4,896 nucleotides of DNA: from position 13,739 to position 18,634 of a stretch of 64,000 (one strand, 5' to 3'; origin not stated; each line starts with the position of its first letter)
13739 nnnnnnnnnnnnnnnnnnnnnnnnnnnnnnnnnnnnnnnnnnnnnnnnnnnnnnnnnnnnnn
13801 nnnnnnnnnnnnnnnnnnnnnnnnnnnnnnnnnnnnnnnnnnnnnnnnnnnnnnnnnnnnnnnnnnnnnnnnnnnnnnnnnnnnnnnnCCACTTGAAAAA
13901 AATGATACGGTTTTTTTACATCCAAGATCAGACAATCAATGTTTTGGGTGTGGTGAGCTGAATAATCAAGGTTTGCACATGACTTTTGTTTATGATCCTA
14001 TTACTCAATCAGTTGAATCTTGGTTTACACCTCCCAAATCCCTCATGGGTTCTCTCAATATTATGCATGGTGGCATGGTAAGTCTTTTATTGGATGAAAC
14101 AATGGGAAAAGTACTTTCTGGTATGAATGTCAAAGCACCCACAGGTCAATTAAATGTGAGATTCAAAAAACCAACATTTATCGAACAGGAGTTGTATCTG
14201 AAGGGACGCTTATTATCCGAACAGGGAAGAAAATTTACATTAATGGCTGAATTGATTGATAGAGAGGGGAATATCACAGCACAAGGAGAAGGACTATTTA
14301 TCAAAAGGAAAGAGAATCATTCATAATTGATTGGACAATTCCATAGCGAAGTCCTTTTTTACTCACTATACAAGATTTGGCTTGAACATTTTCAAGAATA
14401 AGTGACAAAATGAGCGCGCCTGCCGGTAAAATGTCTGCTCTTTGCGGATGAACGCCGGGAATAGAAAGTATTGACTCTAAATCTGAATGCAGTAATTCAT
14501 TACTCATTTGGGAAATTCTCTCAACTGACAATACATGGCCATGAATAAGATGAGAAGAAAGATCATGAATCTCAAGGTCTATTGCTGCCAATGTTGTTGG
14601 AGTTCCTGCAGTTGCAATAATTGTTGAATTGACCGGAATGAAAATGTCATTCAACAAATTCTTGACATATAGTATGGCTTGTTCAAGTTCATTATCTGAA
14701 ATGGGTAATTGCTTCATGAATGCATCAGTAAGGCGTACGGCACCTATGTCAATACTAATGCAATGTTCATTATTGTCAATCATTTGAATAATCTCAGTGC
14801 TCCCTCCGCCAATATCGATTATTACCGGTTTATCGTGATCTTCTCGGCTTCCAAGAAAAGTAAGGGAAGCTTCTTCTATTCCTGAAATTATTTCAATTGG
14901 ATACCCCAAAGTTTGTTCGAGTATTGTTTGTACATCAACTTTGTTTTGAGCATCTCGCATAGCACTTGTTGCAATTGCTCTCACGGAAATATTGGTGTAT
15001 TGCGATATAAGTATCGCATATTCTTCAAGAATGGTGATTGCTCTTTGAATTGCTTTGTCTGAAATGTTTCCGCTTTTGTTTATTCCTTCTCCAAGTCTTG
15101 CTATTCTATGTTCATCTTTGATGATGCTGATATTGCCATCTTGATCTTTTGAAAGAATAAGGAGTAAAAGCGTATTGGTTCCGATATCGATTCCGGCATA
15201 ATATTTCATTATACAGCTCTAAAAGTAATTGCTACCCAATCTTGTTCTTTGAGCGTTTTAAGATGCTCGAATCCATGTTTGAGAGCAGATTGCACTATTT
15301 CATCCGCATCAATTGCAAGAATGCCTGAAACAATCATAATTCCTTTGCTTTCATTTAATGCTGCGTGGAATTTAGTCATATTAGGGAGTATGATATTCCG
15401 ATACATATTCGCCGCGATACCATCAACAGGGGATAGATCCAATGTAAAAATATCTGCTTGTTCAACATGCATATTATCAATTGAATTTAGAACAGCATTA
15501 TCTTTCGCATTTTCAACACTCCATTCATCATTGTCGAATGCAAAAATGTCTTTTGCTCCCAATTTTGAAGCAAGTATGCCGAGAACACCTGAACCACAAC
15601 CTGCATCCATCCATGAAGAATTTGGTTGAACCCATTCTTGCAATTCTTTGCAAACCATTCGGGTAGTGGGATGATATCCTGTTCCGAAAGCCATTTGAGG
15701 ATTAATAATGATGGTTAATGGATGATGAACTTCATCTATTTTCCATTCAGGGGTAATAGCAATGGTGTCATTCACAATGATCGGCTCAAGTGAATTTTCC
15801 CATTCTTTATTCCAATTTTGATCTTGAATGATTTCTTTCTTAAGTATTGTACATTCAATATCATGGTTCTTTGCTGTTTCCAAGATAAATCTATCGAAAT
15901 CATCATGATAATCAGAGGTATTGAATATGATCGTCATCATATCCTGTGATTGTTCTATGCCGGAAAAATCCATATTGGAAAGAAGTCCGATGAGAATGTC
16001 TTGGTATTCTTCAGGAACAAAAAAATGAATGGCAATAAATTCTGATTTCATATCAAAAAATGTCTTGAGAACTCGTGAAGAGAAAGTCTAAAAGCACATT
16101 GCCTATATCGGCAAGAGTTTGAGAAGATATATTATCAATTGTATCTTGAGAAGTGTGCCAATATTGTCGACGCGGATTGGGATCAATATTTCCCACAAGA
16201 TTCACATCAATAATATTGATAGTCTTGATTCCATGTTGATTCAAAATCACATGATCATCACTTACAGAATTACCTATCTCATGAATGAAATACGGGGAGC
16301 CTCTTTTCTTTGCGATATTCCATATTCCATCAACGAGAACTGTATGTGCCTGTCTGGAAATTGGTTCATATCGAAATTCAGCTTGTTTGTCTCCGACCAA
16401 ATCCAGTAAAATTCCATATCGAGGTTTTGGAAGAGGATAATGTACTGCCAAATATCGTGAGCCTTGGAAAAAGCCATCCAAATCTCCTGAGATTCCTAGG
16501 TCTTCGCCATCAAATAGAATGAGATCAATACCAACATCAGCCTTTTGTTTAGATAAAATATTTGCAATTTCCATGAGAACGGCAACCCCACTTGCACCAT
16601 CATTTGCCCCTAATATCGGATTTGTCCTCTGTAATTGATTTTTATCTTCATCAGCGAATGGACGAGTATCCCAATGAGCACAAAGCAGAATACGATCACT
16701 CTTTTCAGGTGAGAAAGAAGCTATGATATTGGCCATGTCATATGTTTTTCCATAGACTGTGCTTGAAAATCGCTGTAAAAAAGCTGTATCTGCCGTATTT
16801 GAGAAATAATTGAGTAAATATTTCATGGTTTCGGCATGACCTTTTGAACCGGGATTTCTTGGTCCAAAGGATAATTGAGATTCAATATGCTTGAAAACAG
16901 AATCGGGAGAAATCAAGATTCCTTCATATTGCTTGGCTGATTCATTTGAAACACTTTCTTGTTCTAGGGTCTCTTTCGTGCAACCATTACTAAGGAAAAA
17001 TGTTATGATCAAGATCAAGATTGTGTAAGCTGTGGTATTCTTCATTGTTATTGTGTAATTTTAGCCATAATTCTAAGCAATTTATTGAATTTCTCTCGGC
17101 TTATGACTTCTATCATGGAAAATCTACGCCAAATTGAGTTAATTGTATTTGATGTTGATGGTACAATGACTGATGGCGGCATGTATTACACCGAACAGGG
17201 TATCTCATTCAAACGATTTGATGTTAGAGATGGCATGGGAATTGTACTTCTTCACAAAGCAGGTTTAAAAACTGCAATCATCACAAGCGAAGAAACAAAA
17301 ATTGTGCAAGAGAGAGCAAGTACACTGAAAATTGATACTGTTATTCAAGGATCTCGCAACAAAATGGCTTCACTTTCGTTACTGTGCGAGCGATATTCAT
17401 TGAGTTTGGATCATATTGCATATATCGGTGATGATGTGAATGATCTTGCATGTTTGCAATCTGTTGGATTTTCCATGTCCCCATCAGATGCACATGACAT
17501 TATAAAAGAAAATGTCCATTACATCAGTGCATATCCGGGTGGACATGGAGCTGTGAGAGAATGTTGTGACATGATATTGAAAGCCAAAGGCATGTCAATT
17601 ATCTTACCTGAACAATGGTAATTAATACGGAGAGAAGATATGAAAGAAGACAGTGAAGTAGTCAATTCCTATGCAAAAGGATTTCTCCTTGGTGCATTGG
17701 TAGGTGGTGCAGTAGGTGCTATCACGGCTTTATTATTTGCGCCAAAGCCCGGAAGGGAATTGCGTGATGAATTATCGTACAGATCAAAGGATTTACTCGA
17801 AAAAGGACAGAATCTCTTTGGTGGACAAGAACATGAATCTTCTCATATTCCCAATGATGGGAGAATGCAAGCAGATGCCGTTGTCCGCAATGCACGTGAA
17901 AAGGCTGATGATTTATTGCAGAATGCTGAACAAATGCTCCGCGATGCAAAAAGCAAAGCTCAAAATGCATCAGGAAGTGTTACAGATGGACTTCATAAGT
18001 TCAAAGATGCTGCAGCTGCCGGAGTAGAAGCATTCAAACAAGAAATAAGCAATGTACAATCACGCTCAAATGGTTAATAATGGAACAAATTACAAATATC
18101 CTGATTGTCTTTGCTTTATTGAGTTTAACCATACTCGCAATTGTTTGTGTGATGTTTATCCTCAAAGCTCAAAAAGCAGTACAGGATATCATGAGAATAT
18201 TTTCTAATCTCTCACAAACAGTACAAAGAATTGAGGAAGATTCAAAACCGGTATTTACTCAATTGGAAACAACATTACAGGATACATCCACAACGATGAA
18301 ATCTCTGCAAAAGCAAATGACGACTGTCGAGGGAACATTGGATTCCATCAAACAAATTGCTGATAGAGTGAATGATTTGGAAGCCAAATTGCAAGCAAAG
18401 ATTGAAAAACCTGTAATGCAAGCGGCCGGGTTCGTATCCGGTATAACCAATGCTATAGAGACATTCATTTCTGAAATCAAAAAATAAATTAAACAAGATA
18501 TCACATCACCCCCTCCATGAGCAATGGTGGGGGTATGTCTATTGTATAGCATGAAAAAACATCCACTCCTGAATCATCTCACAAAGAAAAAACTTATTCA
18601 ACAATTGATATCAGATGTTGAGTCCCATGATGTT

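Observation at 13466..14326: Possible Rosetta-stone fusion: C8orf82/DUF4505-like domain joined to a hotdog acyl-CoA thioesterase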

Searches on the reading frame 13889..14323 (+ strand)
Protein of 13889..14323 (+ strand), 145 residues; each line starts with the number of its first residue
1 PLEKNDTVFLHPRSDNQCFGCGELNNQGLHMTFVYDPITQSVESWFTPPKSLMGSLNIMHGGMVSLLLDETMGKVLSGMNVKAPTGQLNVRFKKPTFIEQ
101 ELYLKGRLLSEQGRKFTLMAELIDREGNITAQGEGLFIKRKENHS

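Call 56: search_solved_structures(query=window:13889-14323:+, max_evalue=1, show_alignments=5)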
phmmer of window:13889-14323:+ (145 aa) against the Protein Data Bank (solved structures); distinct sequences matched with E-value up to 1: 14.
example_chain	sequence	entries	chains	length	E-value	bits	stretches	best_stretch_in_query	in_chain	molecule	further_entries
2ov9_A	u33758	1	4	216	1.5e-10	44.5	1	53-140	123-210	Hypothetical protein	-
4gah_A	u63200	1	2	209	1.4e-05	28.3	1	26-140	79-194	Thioesterase superfamily member 4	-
4ae8_A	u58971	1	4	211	1.5e-05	28.2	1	26-140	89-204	THIOESTERASE SUPERFAMILY MEMBER 4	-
4ae7_A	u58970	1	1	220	0.00014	25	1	20-138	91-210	THIOESTERASE SUPERFAMILY MEMBER 5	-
2prx_A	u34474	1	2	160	0.00028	24.1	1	11-142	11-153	Thioesterase superfamily protein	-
3nwz_A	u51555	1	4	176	0.00033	23.9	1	54-138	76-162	BH2602 protein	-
3e29_A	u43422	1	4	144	0.014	18.6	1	56-141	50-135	uncharacterized protein Q7WE92_BORBR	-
1ixl_A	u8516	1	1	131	0.042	17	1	57-134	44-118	hypothetical protein PH1136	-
4i82_A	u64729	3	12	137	0.053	16.7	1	57-129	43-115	Putative uncharacterized protein | Hypothetical Thioesterase Protein SP_1851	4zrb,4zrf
2cy9_A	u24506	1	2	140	0.095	15.9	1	54-133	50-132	Thioesterase superfamily member 2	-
1zki_A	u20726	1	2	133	0.1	15.7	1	55-138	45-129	hypothetical protein PA5202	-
4xy6_A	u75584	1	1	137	0.26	14.4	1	57-129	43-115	Hypothetical Thioesterase Protein SP_1851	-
4xy5_A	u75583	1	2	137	0.7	13.1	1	57-129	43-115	Hypothetical Thioesterase Protein SP_1851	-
8ioo_A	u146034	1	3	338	0.76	13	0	17-72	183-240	RecJ-like protein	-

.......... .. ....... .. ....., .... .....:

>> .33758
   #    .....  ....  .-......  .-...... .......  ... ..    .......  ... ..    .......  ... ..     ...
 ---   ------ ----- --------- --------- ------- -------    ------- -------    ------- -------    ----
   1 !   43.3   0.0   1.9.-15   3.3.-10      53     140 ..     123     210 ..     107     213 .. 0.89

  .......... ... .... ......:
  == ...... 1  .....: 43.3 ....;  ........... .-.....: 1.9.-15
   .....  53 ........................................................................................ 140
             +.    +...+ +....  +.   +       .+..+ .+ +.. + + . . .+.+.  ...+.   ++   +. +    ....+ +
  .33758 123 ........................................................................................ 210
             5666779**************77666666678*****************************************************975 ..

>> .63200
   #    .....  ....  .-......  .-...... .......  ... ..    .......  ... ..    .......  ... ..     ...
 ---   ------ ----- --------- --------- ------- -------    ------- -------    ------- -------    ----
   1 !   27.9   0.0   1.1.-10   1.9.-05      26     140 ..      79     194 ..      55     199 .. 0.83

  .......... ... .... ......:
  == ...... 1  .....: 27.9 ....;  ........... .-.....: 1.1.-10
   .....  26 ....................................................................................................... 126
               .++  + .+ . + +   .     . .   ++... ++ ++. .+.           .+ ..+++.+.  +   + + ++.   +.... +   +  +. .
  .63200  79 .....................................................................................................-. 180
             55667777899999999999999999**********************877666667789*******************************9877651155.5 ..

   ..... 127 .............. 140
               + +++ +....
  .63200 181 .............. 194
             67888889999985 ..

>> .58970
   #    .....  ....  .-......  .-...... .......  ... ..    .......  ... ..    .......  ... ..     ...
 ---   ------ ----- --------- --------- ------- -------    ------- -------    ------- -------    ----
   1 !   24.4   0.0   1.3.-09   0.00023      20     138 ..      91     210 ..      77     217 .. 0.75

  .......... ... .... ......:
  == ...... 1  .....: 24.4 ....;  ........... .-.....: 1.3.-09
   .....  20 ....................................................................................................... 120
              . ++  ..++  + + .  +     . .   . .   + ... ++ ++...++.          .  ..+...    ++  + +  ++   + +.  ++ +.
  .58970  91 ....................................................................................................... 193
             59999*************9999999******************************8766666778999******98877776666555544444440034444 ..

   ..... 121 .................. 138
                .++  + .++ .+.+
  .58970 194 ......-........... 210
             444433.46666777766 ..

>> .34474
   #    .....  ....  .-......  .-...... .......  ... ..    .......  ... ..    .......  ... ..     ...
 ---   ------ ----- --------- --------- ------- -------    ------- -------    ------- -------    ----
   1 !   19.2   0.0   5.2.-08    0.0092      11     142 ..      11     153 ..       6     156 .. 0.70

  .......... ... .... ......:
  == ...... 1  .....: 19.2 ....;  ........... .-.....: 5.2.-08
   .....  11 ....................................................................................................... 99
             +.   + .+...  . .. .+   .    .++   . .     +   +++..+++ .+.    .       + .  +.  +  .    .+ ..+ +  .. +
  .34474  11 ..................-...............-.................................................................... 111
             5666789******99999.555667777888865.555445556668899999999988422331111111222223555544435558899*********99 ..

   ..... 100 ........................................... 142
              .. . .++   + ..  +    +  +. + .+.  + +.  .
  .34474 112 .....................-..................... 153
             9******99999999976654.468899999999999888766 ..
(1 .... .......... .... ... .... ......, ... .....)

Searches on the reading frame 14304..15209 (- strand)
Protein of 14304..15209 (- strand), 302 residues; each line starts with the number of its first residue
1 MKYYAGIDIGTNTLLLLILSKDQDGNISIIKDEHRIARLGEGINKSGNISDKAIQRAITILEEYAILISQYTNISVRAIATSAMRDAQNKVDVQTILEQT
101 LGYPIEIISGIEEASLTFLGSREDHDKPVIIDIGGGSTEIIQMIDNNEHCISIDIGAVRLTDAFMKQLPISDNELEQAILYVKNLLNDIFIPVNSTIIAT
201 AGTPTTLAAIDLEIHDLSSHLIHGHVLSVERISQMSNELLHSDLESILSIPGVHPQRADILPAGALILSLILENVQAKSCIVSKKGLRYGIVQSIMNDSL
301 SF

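Call 13: search_protein_families(library=pfam, proteins=[window:14304-15209:-], max_evalue=0.00001)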
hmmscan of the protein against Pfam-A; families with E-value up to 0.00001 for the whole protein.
window:14304-15209:- (302 aa): 1 family
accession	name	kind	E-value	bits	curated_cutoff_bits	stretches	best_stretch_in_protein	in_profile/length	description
PF02541.22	Ppx-GppA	-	5.3e-55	187.3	27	1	21-297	4-283/285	Ppx/GppA phosphatase family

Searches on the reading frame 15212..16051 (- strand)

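Call 13: search_protein_families(library=pfam, proteins=[window:15212-16051:-], max_evalue=0.00001)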
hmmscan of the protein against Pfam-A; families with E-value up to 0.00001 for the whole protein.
window:15212-16051:- (280 aa): 4 families
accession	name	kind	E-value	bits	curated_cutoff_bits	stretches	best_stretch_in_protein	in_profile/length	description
PF06325.19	PrmA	-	1.1e-52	179.8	22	1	39-278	58-294/296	Ribosomal protein L11 methyltransferase (PrmA)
PF13847.12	Methyltransf_31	-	2.4e-10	40.7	27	1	144-215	4-81/145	Methyltransferase domain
PF05175.20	MTS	-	3.1e-07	30.6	23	1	130-203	20-92/170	Methyltransferase small domain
PF13649.12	Methyltransf_25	-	4.7e-06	27.6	27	0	148-216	2-73/97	Methyltransferase domain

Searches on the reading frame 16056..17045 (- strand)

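Call 13: search_protein_families(library=pfam, proteins=[window:16056-17045:-], max_evalue=0.00001)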
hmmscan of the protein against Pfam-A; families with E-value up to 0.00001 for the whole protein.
window:16056-17045:- (330 aa): 1 family
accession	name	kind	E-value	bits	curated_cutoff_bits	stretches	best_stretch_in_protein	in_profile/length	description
PF04389.22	Peptidase_M28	-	8.4e-35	120.7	21.3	1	106-321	1-192/193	Peptidase family M28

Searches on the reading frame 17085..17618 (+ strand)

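Call 13: search_protein_families(library=pfam, proteins=[window:17085-17618:+], max_evalue=0.00001)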
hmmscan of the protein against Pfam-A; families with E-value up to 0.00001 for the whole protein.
window:17085-17618:+ (178 aa): 2 families
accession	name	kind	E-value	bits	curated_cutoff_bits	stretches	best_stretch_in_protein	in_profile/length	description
PF08282.18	Hydrolase_3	-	1e-10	42.3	20.9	1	84-150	180-245/255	haloacid dehalogenase-like hydrolase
PF00702.32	Hydrolase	-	6.9e-09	36.8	26.4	0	56-128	110-191/191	haloacid dehalogenase-like hydrolase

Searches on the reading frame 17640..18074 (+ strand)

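Call 13: search_protein_families(library=pfam, proteins=[window:17640-18074:+], max_evalue=0.00001)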
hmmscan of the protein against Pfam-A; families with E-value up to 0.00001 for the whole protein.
window:17640-18074:+ (145 aa): 1 family
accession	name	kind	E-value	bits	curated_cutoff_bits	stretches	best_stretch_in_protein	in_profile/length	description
PF12732.12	YtxH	-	3.5e-18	66.2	37.5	1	16-95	1-69/71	YtxH-like protein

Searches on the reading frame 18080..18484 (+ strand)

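Call 13: search_protein_families(library=pfam, proteins=[window:18080-18484:+], max_evalue=0.00001)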
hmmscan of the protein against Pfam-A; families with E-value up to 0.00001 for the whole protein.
window:18080-18484:+ (135 aa): 1 family
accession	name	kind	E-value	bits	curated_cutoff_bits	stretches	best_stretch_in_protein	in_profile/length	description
PF06103.16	DUF948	-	1.2e-11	45.1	37.2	1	15-101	2-88/89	Bacterial protein of unknown function (DUF948)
